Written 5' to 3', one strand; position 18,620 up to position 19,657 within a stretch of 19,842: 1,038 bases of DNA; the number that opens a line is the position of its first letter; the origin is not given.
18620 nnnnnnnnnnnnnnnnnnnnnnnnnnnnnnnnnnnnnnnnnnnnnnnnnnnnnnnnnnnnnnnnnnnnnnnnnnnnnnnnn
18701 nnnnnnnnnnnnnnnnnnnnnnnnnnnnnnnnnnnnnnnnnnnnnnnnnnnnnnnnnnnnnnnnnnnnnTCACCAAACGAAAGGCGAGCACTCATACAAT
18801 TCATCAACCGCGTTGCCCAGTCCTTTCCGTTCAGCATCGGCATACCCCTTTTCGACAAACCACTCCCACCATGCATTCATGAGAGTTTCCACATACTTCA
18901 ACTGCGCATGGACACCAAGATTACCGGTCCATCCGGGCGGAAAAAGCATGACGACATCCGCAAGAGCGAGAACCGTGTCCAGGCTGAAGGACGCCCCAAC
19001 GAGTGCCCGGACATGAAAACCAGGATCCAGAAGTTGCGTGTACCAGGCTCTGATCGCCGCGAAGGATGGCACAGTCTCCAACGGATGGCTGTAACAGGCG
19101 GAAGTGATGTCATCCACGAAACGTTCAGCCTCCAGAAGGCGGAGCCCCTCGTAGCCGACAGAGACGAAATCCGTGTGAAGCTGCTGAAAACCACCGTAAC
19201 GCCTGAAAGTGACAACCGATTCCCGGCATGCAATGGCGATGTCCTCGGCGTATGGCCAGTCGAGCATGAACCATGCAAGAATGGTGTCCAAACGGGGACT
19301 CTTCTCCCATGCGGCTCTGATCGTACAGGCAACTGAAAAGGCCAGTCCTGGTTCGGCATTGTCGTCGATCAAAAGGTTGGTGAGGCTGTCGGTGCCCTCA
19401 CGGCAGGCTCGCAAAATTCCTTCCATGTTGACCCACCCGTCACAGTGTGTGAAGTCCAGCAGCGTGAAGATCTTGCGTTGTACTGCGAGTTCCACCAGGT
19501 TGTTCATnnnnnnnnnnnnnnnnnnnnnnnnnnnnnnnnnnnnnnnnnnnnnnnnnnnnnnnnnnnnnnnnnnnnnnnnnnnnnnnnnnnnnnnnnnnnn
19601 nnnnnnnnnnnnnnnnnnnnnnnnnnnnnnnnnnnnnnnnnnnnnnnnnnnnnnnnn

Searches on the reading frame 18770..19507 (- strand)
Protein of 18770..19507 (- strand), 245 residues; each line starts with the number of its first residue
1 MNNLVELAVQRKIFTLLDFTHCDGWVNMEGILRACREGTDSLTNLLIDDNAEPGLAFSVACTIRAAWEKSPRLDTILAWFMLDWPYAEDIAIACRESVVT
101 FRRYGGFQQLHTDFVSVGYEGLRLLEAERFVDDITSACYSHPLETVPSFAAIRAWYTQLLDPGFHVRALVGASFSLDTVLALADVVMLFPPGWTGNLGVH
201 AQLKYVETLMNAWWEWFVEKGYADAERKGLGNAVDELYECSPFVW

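Call 15: find_related_loci(query=window:18770-19507:-, collection=viral_contigs, flank=10000)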
Query window:18770-19507:- (245 aa) in viral_contigs; peptide patterns used: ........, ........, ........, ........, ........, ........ (x = any residue, [..] = any of these).
3 stretches matched a pattern; 1 encode a relative of the query (tblastn E <= 1e-3); 1 distinct loci.
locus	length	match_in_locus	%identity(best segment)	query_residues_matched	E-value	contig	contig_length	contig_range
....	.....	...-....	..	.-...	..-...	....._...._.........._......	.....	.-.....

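Call 19: find_encoding_contigs(protein=window:18770-19507:-, flank=2000, max_places=10)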
Protein window:18770-19507:- (245 aa): no gene with exactly this product is on record in the collection.

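Call 31: find_homologous_proteins(query=window:18770-19507:-)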
Query window:18770-19507:- (245 aa): 18 proteins with E <= 0.001 among 851 candidates.
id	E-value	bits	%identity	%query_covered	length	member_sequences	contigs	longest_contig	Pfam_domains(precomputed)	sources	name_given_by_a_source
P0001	8.3e-167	571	100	100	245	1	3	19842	-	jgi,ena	jgi:hypothetical protein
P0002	5.2e-144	497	87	100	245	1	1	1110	-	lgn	-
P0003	6.4e-140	483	82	100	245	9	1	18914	-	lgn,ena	-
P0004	1.2e-139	482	84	100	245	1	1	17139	-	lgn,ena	-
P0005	2.5e-137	475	82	100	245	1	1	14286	-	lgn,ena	-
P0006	1.5e-136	472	80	100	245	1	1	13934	-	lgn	-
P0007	5.2e-133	461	78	100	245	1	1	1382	-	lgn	-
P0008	7.8e-131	453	80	100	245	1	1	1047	-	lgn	-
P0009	5.0e-113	395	67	100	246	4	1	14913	-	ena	-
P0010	5.0e-113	395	69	100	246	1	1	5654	-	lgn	-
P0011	4.0e-109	382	67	100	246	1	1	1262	-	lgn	-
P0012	9.0e-109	381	67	100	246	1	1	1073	-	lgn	-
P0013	5.4e-108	379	65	100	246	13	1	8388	-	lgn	-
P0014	6.5e-107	375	69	100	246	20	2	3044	-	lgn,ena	-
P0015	1.7e-99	351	63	100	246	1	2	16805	-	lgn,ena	-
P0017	1.9e-94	334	61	100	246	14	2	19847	-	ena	-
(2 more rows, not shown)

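Call 33: find_encoding_contigs(protein=P0001, flank=1500, max_places=6)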
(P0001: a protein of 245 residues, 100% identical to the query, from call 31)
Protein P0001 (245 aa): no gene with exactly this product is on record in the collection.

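Call 35: find_encoding_contigs(protein=P0017, flank=10000, max_places=6)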
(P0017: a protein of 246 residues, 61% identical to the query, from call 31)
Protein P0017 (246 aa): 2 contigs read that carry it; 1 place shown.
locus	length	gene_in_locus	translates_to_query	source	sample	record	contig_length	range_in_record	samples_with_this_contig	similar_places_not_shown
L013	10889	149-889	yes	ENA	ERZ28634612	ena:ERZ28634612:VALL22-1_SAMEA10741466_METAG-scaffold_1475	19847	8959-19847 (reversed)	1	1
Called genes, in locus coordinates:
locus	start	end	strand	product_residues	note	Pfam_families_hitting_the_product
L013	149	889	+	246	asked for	-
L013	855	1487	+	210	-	-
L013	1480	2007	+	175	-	-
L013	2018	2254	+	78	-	-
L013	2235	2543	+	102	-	-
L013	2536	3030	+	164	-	PF17427:Phi29_Phage_SSB (weak)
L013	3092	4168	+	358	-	-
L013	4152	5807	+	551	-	PF03175:DNA_pol_B_2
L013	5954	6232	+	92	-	-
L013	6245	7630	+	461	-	PF25622:Phi29_MCP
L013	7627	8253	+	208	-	PF26571:VldE (weak)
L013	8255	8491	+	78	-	-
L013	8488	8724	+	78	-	-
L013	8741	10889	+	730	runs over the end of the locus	PF20934:phi29_gp9_C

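Call 37: find_encoding_contigs(protein=P0003, flank=1200, max_places=10)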
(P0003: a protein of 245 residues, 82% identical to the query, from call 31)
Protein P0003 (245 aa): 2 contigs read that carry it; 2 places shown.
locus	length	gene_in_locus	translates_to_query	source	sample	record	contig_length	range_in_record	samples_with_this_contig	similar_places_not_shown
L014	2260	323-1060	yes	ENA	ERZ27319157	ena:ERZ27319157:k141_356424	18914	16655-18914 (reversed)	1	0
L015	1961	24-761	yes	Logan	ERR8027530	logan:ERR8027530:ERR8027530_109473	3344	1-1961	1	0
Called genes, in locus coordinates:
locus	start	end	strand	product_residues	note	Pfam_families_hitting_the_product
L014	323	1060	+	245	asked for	-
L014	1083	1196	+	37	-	-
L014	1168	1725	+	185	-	-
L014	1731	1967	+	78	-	-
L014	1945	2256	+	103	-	-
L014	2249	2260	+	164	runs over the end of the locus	PF17427:Phi29_Phage_SSB (weak)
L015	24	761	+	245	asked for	-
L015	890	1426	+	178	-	-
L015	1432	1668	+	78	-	-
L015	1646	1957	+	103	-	-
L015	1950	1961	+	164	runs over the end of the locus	PF17427:Phi29_Phage_SSB (weak)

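Call 42: find_encoding_contigs(protein=P0004, flank=1200, max_places=10)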
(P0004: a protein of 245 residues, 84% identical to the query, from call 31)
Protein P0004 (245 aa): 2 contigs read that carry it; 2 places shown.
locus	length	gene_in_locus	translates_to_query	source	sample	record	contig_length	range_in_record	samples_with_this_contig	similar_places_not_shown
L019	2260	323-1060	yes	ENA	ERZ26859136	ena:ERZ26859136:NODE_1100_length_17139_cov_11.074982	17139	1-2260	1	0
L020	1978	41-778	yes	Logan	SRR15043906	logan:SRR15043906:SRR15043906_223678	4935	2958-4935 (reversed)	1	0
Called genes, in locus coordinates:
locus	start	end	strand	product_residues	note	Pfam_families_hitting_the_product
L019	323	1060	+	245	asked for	-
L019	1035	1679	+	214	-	-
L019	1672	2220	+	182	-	-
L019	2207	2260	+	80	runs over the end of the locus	-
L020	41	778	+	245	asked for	-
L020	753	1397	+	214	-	-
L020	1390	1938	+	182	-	-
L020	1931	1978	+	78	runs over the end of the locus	-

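Call 44: list_cluster_members(proteins=[P0001, P0019])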
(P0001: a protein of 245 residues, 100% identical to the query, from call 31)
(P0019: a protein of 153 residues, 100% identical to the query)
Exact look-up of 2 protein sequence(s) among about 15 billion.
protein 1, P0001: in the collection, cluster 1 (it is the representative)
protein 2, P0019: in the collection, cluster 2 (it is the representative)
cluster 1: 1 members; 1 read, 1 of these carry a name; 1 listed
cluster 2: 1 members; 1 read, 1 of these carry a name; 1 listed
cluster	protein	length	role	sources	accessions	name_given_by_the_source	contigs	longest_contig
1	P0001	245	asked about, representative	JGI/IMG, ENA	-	hypothetical protein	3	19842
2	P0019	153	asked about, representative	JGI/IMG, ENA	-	hypothetical protein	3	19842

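Call 63: find_encoding_contigs(protein=P0015, flank=1200, max_places=10)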
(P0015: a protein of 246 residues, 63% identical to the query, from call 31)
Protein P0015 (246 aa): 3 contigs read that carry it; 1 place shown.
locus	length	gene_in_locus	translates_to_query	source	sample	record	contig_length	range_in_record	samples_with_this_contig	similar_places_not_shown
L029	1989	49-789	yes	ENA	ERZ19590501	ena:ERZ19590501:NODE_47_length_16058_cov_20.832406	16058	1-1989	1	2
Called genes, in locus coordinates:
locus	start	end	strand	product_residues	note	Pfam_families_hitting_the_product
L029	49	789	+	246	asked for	-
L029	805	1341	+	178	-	-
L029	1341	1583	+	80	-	-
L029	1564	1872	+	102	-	-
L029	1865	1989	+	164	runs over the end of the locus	PF17427:Phi29_Phage_SSB (weak)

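Call 66: search_protein_families(library=pfam, proteins=[window:18770-19507:-], max_evalue=0.1)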
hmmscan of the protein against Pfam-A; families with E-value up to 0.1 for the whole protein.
window:18770-19507:- (245 aa): 0 families

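Call 67: search_protein_families(library=phrogs, proteins=[window:18770-19507:-], max_evalue=0.01)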
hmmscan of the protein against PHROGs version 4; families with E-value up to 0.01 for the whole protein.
window:18770-19507:- (245 aa): 0 families
